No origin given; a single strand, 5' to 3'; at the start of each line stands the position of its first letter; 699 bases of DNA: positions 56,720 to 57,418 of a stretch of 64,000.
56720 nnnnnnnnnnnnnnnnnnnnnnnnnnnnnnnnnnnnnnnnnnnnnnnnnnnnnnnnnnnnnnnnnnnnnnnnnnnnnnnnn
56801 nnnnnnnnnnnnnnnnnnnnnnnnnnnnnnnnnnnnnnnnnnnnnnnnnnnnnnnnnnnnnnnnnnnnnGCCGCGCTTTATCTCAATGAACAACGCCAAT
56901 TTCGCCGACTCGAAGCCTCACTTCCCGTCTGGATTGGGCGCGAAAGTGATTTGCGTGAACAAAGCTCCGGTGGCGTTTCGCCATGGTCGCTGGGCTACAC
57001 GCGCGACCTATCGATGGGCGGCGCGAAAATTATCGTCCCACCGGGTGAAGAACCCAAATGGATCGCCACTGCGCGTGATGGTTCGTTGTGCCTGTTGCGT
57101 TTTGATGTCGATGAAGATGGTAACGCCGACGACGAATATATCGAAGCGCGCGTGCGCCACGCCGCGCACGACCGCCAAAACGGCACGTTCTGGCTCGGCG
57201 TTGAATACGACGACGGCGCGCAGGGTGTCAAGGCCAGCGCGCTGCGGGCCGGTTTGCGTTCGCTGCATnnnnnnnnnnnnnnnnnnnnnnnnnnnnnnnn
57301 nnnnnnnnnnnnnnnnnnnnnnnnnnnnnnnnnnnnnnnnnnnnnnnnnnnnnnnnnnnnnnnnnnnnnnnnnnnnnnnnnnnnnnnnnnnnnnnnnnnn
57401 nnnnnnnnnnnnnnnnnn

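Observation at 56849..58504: c-di-GMP receptor domain (PilZ) fused via one TM helix to a periplasmic GH26-like glycoside hydrolase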

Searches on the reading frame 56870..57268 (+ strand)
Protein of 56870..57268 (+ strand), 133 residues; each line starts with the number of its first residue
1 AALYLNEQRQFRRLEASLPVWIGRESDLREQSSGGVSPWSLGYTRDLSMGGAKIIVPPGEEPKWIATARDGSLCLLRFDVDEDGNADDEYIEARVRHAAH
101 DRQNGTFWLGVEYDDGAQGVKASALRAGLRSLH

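Call 27: search_solved_structures(query=A2, max_evalue=10, show_alignments=3)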
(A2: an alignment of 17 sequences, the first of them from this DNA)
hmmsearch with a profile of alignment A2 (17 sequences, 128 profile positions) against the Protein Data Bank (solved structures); distinct sequences matched with E-value up to 10: 4.
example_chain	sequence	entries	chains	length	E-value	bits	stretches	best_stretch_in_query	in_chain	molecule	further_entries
7b0n_P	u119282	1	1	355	0.37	14.1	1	41-95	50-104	Epimerase domain-containing protein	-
6gcs_E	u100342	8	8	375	0.4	14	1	41-95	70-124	NUEM SUBUNIT | Subunit NUEM of NADH:Ubiquinone Oxidoreductase (Complex I) | NADH-ubiquinone oxidoreductase 40 kDa subunit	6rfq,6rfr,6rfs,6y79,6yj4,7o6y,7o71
5vx6_A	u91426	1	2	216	1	12.7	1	8-122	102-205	Uncharacterized protein YpfA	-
1c3a_B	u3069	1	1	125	1.3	12.3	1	20-75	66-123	FLAVOCETIN-A: BETA SUBUNIT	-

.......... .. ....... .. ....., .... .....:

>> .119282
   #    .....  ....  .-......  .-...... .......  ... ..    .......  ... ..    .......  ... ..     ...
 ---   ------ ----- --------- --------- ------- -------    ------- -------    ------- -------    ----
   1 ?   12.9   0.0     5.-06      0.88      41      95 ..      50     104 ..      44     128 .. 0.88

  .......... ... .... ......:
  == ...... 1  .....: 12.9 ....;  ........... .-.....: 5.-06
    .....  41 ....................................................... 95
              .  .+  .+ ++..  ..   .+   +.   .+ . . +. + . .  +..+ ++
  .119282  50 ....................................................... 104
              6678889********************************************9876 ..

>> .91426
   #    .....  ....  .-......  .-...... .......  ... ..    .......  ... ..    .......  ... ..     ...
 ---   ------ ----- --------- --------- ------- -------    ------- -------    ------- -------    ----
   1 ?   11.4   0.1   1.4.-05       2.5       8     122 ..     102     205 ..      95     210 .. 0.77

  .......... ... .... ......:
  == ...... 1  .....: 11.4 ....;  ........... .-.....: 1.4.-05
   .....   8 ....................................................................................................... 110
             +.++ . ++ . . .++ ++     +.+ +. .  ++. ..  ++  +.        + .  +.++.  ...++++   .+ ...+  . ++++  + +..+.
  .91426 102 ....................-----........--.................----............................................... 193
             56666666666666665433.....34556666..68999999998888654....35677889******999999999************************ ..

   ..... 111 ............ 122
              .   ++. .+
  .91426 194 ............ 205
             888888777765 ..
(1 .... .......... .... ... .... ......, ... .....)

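Call 30: search_protein_families(library=pfam, alignment_id=A2, max_evalue=0.01)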
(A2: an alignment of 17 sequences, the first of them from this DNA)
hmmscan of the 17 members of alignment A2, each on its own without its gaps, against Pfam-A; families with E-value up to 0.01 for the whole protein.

A. member 1, seq(133 aa): 1 family
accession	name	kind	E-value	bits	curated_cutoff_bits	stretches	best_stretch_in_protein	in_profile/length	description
PF07238.19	PilZ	-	3.9e-06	27.6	22.5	1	8-116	2-88/102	PilZ domain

B. families by the number of members that match (of 17 scanned): 1 family
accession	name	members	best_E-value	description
PF07238.19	PilZ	17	1.7e-09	PilZ domain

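Call 31: find_homologous_proteins(query=A2, max_evalue=0.001)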
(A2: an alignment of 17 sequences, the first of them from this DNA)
Query A2 (17 sequences) (133 aa, profile of the alignment): 18 proteins with E <= 0.001 among 3397 candidates.
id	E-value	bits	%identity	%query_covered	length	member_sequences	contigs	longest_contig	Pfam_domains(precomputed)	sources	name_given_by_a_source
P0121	2.1e-49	185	58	98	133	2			PF07238.20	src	-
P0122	2.0e-48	182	55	98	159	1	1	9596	-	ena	-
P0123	1.1e-47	179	53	98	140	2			PF07238.20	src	-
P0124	7.1e-45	170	50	98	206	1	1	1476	PF07238.20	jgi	jgi:hypothetical protein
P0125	2.2e-44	168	52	99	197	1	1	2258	PF07238.20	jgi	jgi:hypothetical protein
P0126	7.4e-43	164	48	95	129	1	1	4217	PF07238.20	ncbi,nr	ncbi:MAG: PilZ domain-containing protein, partial [Armatimonadota bacterium]|nr:PilZ domain-containi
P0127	2.3e-41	159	79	98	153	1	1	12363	-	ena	-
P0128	8.9e-38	147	42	98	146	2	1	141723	PF07238.20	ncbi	-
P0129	4.2e-37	145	64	90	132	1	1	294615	PF07238.20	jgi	jgi:hypothetical protein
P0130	5.3e-36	141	41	98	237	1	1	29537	PF07238.20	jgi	jgi:hypothetical protein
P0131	8.0e-36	141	50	76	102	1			-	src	-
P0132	2.5e-30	123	43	69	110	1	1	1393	PF07238.20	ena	-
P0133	6.8e-30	122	49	72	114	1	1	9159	PF07238.20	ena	-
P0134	1.1e-29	121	42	73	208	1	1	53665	-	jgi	jgi:hypothetical protein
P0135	1.2e-23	101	56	53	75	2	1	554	-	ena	-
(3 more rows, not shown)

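Call 37: predict_structure(alignment_id=A2)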
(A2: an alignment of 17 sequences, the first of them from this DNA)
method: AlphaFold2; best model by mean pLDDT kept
length: 133 residues; sequences in the alignment: 17
mean_pLDDT: 87.1   pTM: 0.80
mean pLDDT of the five models: 87.1, 86.2, 85.2, 83.9, 81.4
residues with pLDDT >= 90: 94; 70-90: 17; 50-70: 14; < 50: 8
segments of 3 or more residues with pLDDT < 50: 1-8
pLDDT, mean of each block of 10 residues (from residue 1): 46 88 92 78 96 96 97 94 70 97 94 94 92 81
secondary structure, 60 per line:
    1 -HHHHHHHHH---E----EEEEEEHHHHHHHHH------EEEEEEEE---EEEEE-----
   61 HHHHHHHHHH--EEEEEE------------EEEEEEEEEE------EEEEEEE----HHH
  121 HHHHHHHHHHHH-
elements in order: H2-10 E19-24 H25-33 E40-47 E51-55 H61-70 E73-78 E91-100 E107-113 H118-132

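Call 40: fold_search(model_id=the predicted structure, library=pdb)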
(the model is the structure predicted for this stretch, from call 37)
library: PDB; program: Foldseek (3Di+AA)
matches with E <= 10: 786; with E <= 0.001: 12
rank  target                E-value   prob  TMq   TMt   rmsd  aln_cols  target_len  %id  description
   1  5vx6_B                1.7e-05  1.00  0.56  0.37   4.1       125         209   20  Structure of Bacillus subtilis Inhibitor of motility (MotI/DgrA) (released 2017-11-22)
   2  4i86_B                4.6e-05  1.00  0.53  0.68   4.3       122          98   20  Crystal structure of PilZ domain of CeSA from cellulose synthesizing bacterium (released 2013-04-03)
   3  5vx6_A                8.5e-05  1.00  0.58  0.38   4.0       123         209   20  Structure of Bacillus subtilis Inhibitor of motility (MotI/DgrA) (released 2017-11-22)
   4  4hg6_A                9.6e-05  1.00  0.54  0.12   5.0       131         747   19  Structure of a cellulose synthase - cellulose translocation intermediate (released 2012-12-19)
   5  5ej1_A                1.2e-04  1.00  0.54  0.12   4.9       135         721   18  Pre-translocation state of bacterial cellulose synthase (released 2016-03-30)
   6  4i86_A                1.5e-04  1.00  0.51  0.63   4.5       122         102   22  Crystal structure of PilZ domain of CeSA from cellulose synthesizing bacterium (released 2013-04-03)
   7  4p00_A                1.5e-04  1.00  0.52  0.11   4.8       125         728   19  Bacterial Cellulose Synthase in complex with cyclic-di-GMP and UDP (released 2014-04-09)
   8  4rt0_A                3.3e-04  1.00  0.44  0.51   5.7       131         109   22  Structure of the Alg44 PilZ domain from Pseudomonas aeruginosa PAO1 in complex with c-di-GMP (released 2015-04-08)
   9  4rt0_B                7.6e-04  1.00  0.43  0.51   6.0       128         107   24  Structure of the Alg44 PilZ domain from Pseudomonas aeruginosa PAO1 in complex with c-di-GMP (released 2015-04-08)
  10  2rde_A                8.0e-04  1.00  0.56  0.35   4.7       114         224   18  Crystal structure of VCA0042 complexed with c-di-GMP (released 2007-10-30)
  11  3kyf                  8.0e-04  1.00  0.56  0.34   4.7       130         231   12  Crystal structure of P4397 complexed with c-di-GMP (released 2010-04-14)
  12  4xrn_D                8.0e-04  1.00  0.49  0.59   5.4       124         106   22  Pilz domain with c-di-gmp of a protein from Pseudomonas aeruginosa (released 2016-02-03)
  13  5y6g                  1.1e-03  1.00  0.53  0.54   4.6       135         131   14  PilZ domain with c-di-GMP of YcgR from Escherichia coli (released 2018-07-18)
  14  7mie                  1.1e-03  1.00  0.50  0.30   6.4       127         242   12  Crystal structure of the Borreliella burgdorferi PlzA protein in complex with c-di-GMP (released 2021-06-30)
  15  4rt1_A                1.1e-03  1.00  0.45  0.53   5.3       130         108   22  Structure of the Alg44 PilZ domain (R95A mutant) from Pseudomonas aeruginosa PAO1 in complex with c-di-GMP (released 2015-04-08)
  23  4rt0_C                2.3e-03  1.00  0.44  0.52   5.8       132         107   22  Structure of the Alg44 PilZ domain from Pseudomonas aeruginosa PAO1 in complex with c-di-GMP (released 2015-04-08)
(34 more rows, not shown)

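Call 45: search_protein_representatives(alignment_id=A2)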
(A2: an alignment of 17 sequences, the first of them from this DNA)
Query: 17 sequences, 128 profile positions. Proteins with E-value up to 0.001 (for the whole library): 27; up to 1e-10: 16; up to 1e-30: 11. The best 27 are listed.
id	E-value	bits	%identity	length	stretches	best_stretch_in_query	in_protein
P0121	6.6e-50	184.7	-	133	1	2-127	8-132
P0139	2.4e-49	182.9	-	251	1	2-128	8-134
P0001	8.1e-47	174.7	-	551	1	2-127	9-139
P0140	2.3e-46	173.3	-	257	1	2-128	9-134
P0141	7.3e-46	171.6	-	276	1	2-128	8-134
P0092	8.3e-46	171.4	-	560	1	2-126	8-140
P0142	1.5e-45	170.6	-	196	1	5-128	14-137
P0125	7.0e-45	168.4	-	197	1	1-128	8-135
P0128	2.8e-38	147.1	-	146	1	2-128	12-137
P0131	2.5e-36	140.8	-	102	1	2-96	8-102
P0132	8.1e-31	123.0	-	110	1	2-97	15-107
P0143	2.6e-27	111.7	-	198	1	1-128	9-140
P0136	2.1e-23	99.0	-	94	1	6-67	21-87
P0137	1.7e-16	76.7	-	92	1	2-49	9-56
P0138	3.4e-16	75.7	-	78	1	1-48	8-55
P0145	1.1e-09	54.7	-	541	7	31-67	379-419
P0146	2.8e-08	50.1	-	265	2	5-89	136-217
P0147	4.5e-06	43.0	-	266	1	5-114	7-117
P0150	3.9e-04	36.7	-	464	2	39-114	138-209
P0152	5.4e-04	36.3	-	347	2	24-121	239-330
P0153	6.2e-04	36.1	-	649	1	5-117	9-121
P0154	7.1e-04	35.9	-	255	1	6-113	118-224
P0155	9.7e-04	35.4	-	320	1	5-119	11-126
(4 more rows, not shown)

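Call 52: search_protein_families(library=pfam, proteins=[P0145, P0146, P0147, P0150, P0152, P0153, P0154, P0155, P0143], max_evalue=0.01)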
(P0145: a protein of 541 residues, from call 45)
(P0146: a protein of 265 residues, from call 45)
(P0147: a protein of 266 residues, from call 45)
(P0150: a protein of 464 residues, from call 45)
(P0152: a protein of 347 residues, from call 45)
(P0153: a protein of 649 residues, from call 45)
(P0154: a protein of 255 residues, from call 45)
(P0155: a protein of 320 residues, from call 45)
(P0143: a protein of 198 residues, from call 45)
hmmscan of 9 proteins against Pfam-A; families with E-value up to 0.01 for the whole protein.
P0145 (541 aa): 5 families
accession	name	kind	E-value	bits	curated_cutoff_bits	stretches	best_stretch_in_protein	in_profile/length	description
PF09456.16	RcsC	-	2.1e-13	50.4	25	0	52-89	48-83/91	RcsC Alpha-Beta-Loop (ABL)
PF08499.17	PDEase_I_N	-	9.2e-06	25.8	27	0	44-64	35-55/61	3'5'-cyclic nucleotide phosphodiesterase N-terminal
PF24747.1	Zn-ribbon_GIR1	-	0.0019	18.4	26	0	358-367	25-34/37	GIR1-like zinc ribbon domain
PF04582.17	Reo_sigmaC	-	0.0027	18.4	28.1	0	412-460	5-53/130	Reovirus sigma C capsid protein C-terminal domain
PF24869.1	DUF7734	-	0.0041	17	27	0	475-494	6-25/89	Domain of unknown function (DUF7734)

P0146 (265 aa): 1 family
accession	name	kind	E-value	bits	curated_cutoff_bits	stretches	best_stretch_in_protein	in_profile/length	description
PF07238.19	PilZ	-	6e-19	68.7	22.5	2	138-256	1-100/102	PilZ domain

P0147 (266 aa): 4 families
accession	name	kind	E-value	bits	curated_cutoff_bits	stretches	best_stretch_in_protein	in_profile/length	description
PF07238.19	PilZ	-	6.1e-09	36.6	22.5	1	9-117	1-91/102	PilZ domain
PF08202.16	MIS13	-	0.00066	19.5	23.5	1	176-254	146-225/300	Mis12-Mtw1 protein family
PF06698.16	DUF1192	-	0.0044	17.5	25.5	0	191-222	23-54/58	Protein of unknown function (DUF1192)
PF18699.6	MRPL52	-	0.0085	16.7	26.6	0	186-228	43-85/92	Mitoribosomal protein mL52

P0150 (464 aa): 2 families
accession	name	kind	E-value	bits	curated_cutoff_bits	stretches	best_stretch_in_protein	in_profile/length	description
PF07238.19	PilZ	-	4.3e-26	91.7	22.5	2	115-217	2-100/102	PilZ domain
PF12945.12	PilZNR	-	6e-25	87.6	23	2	269-346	6-85/85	Flagellar protein YcgR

P0152 (347 aa): 2 families
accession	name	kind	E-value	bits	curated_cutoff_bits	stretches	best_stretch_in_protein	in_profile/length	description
PF07238.19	PilZ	-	4.9e-24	85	22.5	2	104-213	1-101/102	PilZ domain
PF12945.12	PilZNR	-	9.7e-10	38.9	23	1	19-94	2-82/85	Flagellar protein YcgR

P0153 (649 aa): 3 families
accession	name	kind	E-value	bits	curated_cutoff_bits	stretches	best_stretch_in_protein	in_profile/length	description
PF07238.19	PilZ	-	9.1e-07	29.6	22.5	1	11-123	1-96/102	PilZ domain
PF04880.18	NUDE_C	-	0.0033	18.4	30.9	1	217-294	30-107/177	NUDE protein, C-terminal conserved region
PF07678.20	TED_complement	-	0.0058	16.2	22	0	292-395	192-296/312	A-macroglobulin TED domain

P0154 (255 aa): 2 families
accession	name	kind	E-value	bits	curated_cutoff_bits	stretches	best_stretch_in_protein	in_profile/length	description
PF07238.19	PilZ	-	1.5e-14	54.6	22.5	1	119-229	1-93/102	PilZ domain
PF12945.12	PilZNR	-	0.005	17.4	23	0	25-100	5-77/85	Flagellar protein YcgR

P0155 (320 aa): 2 families
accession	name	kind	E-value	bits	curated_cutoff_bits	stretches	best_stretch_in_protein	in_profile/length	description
PF07238.19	PilZ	-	2.1e-09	38.1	22.5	1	13-129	1-99/102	PilZ domain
PF05852.16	DUF848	-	0.0033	18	25.3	1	213-287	31-103/145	Gammaherpesvirus protein of unknown function (DUF848)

P0143 (198 aa): 1 family
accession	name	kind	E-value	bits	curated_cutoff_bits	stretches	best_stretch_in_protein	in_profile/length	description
PF07238.19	PilZ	-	0.002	18.9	22.5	1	16-125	2-90/102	PilZ domain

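Call 55: find_homologous_proteins(query=P0153, max_evalue=0.001)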
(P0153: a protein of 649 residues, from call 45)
Query P0153 (649 aa): 439 proteins with E <= 0.001 among 8000 candidates; the best 120 are listed.
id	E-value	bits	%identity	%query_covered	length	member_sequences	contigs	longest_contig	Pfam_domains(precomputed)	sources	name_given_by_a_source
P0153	0.0e+0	1491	100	100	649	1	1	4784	PF07238.20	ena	-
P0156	1.3e-272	924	61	98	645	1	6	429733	PF07238.20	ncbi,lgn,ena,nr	ncbi:MAG: PilZ domain-containing protein [Candidatus Aureabacteria bacterium]|nr:PilZ domain-contain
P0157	1.6e-271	920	59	99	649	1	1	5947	PF07238.20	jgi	jgi:hypothetical protein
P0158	1.8e-206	706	69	67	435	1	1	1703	-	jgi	-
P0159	6.2e-160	552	60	58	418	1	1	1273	-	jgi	-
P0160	2.9e-143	497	40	95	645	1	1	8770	PF07238.20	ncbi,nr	ncbi:MAG: PilZ domain-containing protein [Candidatus Omnitrophica bacterium]|nr:PilZ domain-containi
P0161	2.0e-140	487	40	95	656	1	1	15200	PF07238.20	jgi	jgi:hypothetical protein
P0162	2.1e-140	487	39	97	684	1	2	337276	PF07238.20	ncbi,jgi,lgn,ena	-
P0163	6.7e-140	486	39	95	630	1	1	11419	PF07238.20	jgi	jgi:hypothetical protein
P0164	1.5e-139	484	40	96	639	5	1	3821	PF07238.20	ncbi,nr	ncbi:MAG TPA: PilZ domain-containing protein [Candidatus Omnitrophota bacterium]|nr:PilZ domain-cont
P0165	5.9e-139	482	39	97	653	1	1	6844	PF07238.20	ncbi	-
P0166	1.1e-138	482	39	95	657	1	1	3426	PF07238.20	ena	-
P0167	7.0e-138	479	38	96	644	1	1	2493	PF07238.20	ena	-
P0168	8.1e-138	479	40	96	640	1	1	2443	PF07238.20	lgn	-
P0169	1.2e-137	478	40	95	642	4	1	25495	PF07238.20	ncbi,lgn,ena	-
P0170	1.4e-137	478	39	95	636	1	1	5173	PF07238.20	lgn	-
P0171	3.6e-137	477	38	97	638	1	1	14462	PF07238.20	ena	-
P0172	7.1e-137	476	38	95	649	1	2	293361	PF07238.20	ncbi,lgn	-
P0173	7.9e-137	475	39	97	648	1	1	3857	PF07238.20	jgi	jgi:hypothetical protein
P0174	9.7e-137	475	39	96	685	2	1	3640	PF07238.20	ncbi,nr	ncbi:MAG: PilZ domain-containing protein [Candidatus Omnitrophica bacterium]|nr:PilZ domain-containi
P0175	1.3e-136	475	39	96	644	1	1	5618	PF07238.20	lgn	-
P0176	4.1e-136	473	39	96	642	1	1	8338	PF07238.20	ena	-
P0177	4.1e-136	473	38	96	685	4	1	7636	PF07238.20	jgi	-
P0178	5.5e-136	473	38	95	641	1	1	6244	PF07238.20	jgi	jgi:hypothetical protein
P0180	1.1e-135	472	39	95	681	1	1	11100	PF07238.20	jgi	jgi:hypothetical protein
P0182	3.0e-135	470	38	96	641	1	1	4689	PF07238.20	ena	-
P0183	3.6e-135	470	39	95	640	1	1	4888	PF07238.20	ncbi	-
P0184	3.9e-135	470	41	96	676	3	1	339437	PF07238.20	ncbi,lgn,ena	-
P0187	9.6e-135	469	38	95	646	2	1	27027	PF07238.20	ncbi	-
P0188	1.1e-134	468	38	96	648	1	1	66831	PF07238.20,PF03663.21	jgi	jgi:hypothetical protein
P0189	1.6e-134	468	39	95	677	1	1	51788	PF07238.20,PF00432.28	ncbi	-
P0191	2.7e-134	467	38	95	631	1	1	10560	PF07238.20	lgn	-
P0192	4.2e-134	466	40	97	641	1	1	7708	PF07238.20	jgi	jgi:hypothetical protein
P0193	4.5e-134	466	39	96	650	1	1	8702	PF07238.20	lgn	-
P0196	7.1e-134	466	39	97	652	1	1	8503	PF07238.20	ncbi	-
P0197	1.3e-133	465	38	97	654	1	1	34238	PF07238.20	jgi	-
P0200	2.5e-133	464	39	95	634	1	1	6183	PF07238.20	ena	-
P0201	2.8e-133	464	38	96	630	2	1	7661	PF07238.20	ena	-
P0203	4.0e-133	463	39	95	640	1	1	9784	PF07238.20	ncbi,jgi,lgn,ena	-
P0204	7.1e-133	462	39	96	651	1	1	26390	PF07238.20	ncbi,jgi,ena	-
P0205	7.3e-133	462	38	97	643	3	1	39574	PF07238.20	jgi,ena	-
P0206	8.5e-133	462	37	97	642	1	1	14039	PF07238.20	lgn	-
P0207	1.2e-132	462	38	95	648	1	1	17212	PF07238.20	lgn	-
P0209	1.4e-132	461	37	98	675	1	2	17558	PF07238.20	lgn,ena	-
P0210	1.7e-132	461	38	95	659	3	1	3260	PF07238.20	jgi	jgi:hypothetical protein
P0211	1.9e-132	461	38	96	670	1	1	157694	PF07238.20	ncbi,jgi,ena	ncbi:MAG: PilZ domain-containing protein [Candidatus Omnitrophota bacterium]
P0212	2.7e-132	460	36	97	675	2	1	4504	PF07238.20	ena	-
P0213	2.9e-132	460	39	95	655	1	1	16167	PF07238.20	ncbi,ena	-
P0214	3.4e-132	460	38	95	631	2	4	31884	PF07238.20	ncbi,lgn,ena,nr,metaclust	ncbi:MAG: hypothetical protein A3C47_01935 [Omnitrophica bacterium RIFCSPHIGHO2_02_FULL_51_18]|nr:MA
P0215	3.9e-132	460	39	95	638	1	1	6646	PF07238.20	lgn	-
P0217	5.1e-132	460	38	95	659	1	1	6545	PF07238.20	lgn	-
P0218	6.0e-132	459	39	95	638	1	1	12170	PF07238.20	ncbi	-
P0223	1.0e-131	459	38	96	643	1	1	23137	PF07238.20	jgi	jgi:hypothetical protein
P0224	1.1e-131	458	37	96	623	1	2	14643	PF07238.20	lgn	-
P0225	1.5e-131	458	38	96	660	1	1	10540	PF07238.20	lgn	-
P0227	2.0e-131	458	38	96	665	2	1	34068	PF07238.20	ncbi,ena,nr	ncbi:MAG: PilZ domain-containing protein [Candidatus Omnitrophica bacterium]|nr:PilZ domain-containi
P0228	2.3e-131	457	39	96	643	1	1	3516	PF07238.20,PF03663.21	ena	-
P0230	2.3e-131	457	37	95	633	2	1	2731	PF07238.20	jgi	jgi:hypothetical protein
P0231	2.4e-131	457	38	96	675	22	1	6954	PF07238.20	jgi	-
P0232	2.5e-131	457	38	95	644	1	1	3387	PF07238.20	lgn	-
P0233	2.5e-131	457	38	97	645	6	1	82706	PF07238.20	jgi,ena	-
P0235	3.0e-131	457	38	96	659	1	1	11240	PF07238.20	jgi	-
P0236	3.3e-131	457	37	96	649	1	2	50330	PF07238.20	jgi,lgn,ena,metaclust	metaclust:\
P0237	3.3e-131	457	37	97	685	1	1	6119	PF07238.20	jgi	jgi:hypothetical protein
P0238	3.5e-131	457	35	97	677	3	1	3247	PF07238.20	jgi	-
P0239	3.6e-131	457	38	97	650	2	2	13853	PF07238.20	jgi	-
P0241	6.3e-131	456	38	96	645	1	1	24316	PF07238.20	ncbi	-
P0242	7.0e-131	456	38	97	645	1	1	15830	PF07238.20,PF03663.21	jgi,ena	-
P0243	7.4e-131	456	37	95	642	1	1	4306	PF07238.20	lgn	-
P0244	1.1e-130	455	36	96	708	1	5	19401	PF07238.20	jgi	jgi:hypothetical protein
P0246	1.2e-130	455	37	96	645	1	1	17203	PF07238.20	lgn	-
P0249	2.2e-130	454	39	93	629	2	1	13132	PF07238.20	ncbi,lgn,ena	-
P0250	2.2e-130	454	37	96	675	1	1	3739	PF07238.20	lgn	-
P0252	3.1e-130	454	39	95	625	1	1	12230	PF07238.20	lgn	-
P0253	3.2e-130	454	38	96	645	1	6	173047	PF07238.20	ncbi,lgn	-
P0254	4.2e-130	453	37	95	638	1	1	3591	PF07238.20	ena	-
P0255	4.4e-130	453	36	97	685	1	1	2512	PF07238.20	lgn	-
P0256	4.5e-130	453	37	97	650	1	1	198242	PF07238.20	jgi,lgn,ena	-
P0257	5.7e-130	453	37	95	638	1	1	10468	PF07238.20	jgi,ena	-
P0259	7.7e-130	452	38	96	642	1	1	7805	PF07238.20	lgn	-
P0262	9.9e-130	452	37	96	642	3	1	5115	PF07238.20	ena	-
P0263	1.2e-129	452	37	97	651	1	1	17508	PF07238.20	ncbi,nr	ncbi:MAG: PilZ domain-containing protein [Candidatus Omnitrophica bacterium]|nr:PilZ domain-containi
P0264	1.3e-129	452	38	96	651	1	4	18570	PF07238.20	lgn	-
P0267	3.0e-129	450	37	97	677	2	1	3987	PF07238.20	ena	-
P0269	3.1e-129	450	42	72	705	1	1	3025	PF07238.20,PF03663.21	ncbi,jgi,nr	ncbi:MAG: PilZ domain-containing protein [Candidatus Omnitrophica bacterium]|nr:PilZ domain-containi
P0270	3.3e-129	450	38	96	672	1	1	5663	PF07238.20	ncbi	-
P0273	3.8e-129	450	37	95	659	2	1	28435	PF07238.20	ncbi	-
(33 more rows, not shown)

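Call 62: find_encoding_contigs(protein=P0156, flank=10000, max_places=1)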
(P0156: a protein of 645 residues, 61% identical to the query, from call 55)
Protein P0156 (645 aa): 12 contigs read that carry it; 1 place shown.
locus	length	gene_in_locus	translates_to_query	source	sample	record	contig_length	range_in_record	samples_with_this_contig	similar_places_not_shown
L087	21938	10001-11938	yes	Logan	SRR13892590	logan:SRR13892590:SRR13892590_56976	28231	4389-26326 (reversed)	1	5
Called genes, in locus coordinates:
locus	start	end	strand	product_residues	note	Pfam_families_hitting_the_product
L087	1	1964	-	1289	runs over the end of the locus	?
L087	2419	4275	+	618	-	PF13522:GATase_6, PF13537:GATase_7, PF00733:Asn_synthase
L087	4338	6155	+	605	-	PF02543:Carbam_trans_N, PF16861:Carbam_trans_C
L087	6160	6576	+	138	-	PF19588:SxtJ (weak)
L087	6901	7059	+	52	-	PF19451:DUF5989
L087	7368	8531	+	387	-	-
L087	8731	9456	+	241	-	PF20260:PUA_4, PF04452:Methyltrans_RNA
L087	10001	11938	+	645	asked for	PF07238:PilZ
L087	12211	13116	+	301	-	PF13385:Laminin_G_3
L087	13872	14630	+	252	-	PF00132:Hexapep (weak)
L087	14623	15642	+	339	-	PF01209:Ubie_methyltran, PF08003:Methyltransf_9 (weak), PF01728:FtsJ (weak), PF13489:Methyltransf_23, PF13847:Methyltransf_31, PF08241:Methyltransf_11, PF08242:Methyltransf_12, PF13649:Methyltransf_25, +3 more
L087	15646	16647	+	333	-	PF03706:LPG_synthase_TM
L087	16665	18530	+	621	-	PF13522:GATase_6, PF13537:GATase_7, PF00733:Asn_synthase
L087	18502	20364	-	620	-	PF00425:Chorismate_bind, PF01063:Aminotran_4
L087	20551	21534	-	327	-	PF01073:3Beta_HSD, PF01370:Epimerase, PF02719:Polysacc_synt_2, PF04321:RmlD_sub_bind, PF05368:NmrA (weak), PF13460:NAD_binding_10, PF16363:GDP_Man_Dehyd, PF07993:NAD_binding_4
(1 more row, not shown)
